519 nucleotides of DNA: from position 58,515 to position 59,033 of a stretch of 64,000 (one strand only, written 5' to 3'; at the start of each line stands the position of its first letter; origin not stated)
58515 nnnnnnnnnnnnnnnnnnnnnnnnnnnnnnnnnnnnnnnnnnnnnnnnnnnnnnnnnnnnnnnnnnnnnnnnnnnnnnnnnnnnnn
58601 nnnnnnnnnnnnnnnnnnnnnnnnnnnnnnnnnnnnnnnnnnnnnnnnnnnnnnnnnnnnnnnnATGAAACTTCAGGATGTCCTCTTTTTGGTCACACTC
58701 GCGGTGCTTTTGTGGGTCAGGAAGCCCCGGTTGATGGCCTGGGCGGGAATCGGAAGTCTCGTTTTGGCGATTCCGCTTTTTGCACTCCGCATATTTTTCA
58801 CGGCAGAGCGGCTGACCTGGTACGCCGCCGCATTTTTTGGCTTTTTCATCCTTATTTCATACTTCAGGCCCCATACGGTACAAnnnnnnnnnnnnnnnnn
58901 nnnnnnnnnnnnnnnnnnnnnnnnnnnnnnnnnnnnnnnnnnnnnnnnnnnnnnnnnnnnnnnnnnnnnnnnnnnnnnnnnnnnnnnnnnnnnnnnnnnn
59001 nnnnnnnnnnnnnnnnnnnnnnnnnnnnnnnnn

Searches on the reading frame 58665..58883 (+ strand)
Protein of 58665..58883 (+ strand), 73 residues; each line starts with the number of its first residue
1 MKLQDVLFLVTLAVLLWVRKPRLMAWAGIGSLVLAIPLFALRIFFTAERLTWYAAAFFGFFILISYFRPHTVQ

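Call 82: search_protein_families(library=pfam, proteins=[window:58665-58883:+], max_evalue=0.001)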
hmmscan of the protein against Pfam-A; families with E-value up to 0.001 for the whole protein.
window:58665-58883:+ (73 aa): 0 families
